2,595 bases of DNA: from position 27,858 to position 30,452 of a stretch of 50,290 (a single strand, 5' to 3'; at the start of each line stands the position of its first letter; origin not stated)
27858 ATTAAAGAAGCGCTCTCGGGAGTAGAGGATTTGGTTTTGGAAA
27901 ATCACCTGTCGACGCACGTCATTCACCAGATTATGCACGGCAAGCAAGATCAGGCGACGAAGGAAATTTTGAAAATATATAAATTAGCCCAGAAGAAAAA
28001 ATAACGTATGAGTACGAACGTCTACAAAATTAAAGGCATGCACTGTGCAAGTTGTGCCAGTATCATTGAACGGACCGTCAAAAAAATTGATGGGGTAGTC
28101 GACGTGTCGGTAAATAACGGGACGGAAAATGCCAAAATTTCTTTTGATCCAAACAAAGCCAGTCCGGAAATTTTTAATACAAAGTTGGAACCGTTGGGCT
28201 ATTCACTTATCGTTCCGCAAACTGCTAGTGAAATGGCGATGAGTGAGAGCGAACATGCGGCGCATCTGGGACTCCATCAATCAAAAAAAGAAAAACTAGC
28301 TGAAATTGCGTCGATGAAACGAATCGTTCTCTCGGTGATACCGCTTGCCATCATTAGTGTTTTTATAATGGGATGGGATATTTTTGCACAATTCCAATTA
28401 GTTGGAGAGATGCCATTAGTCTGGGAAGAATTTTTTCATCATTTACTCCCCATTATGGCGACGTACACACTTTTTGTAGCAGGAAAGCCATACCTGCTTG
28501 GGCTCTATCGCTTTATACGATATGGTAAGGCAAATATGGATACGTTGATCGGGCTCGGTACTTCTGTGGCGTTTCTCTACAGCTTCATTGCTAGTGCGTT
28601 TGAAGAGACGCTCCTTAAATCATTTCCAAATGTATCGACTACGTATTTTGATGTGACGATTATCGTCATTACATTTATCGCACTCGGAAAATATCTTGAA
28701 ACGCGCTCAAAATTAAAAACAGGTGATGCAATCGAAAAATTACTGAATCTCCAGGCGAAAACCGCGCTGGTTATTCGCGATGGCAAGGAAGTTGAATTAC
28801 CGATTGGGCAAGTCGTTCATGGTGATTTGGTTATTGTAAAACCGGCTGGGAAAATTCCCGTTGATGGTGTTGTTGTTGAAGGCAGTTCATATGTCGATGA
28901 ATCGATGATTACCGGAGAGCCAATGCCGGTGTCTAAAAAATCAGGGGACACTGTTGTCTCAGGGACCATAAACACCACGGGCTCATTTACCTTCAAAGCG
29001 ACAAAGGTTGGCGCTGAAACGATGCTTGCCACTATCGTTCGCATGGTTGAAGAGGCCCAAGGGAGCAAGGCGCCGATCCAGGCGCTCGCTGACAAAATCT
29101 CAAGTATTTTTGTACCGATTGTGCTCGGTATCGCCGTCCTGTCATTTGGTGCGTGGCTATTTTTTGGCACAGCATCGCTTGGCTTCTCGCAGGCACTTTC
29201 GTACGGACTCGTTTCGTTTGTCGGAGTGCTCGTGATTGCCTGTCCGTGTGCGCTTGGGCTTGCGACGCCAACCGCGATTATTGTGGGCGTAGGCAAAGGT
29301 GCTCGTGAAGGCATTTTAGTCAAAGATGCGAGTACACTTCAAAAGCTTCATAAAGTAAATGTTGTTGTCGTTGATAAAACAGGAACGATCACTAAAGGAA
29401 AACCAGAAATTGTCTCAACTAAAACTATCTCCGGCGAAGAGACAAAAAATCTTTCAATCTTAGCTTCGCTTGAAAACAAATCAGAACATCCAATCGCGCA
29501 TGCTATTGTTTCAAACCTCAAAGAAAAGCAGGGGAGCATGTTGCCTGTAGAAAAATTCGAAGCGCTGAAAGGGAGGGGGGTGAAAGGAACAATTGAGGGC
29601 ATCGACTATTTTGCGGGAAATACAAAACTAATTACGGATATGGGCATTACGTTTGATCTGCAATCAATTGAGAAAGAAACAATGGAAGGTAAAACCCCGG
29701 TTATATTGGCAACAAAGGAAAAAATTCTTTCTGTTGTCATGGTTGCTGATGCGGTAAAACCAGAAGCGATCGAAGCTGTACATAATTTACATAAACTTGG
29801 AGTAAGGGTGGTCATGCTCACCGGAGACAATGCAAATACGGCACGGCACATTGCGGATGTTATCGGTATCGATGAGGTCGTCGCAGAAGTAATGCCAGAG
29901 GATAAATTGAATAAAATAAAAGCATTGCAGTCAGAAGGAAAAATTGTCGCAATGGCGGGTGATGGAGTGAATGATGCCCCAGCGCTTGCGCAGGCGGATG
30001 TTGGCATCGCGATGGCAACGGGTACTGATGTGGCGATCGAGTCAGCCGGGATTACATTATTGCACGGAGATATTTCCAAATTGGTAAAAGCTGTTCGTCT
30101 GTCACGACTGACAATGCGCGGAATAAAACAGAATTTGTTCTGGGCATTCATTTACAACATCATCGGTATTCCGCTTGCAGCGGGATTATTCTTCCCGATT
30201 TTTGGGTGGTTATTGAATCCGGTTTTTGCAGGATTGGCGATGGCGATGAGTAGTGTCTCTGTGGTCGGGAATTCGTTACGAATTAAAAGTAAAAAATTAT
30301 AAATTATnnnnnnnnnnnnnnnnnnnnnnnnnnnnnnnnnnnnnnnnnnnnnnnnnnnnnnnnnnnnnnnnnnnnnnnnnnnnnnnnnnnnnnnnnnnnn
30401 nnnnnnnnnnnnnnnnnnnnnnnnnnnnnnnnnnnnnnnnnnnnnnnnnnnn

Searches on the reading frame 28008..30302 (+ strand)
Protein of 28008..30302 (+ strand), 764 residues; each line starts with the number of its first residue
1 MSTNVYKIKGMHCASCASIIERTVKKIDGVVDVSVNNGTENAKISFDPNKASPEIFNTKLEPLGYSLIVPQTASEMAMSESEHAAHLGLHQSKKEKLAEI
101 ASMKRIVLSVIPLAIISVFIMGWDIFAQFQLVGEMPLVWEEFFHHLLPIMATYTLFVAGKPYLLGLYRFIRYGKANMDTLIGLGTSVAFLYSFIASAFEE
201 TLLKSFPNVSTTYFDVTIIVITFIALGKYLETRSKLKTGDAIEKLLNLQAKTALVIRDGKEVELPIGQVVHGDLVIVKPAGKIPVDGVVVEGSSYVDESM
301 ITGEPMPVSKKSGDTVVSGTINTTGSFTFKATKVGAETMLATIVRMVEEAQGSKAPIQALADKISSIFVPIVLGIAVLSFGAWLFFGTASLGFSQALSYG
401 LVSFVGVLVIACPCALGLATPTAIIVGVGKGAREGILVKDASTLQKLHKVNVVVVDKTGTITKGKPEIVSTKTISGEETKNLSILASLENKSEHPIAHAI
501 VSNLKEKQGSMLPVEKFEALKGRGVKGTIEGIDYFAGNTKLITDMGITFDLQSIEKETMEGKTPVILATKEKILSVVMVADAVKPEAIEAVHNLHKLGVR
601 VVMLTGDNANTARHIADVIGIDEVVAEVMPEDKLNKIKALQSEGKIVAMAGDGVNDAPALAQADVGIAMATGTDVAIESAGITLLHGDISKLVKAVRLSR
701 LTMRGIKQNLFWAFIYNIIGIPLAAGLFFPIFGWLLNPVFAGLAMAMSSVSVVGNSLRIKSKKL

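Call 23: search_protein_families(library=pfam, proteins=[window:28008-30302:+], max_evalue=0.00001)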
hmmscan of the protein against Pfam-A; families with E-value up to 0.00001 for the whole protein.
window:28008-30302:+ (764 aa): 4 families
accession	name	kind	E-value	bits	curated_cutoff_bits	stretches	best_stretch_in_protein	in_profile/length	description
PF00122.25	E1-E2_ATPase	-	3.3e-59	199.9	28.1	1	248-433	2-180/181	E1-E2 ATPase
PF00702.32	Hydrolase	-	1.1e-32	114.4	26.4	1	451-664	2-191/191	haloacid dehalogenase-like hydrolase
PF00403.32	HMA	-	8.9e-14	52.1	24.8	1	5-65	1-61/62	Heavy-metal-associated domain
PF12710.13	HAD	-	3.8e-06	27.9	27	0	559-660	62-188/189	haloacid dehalogenase-like hydrolase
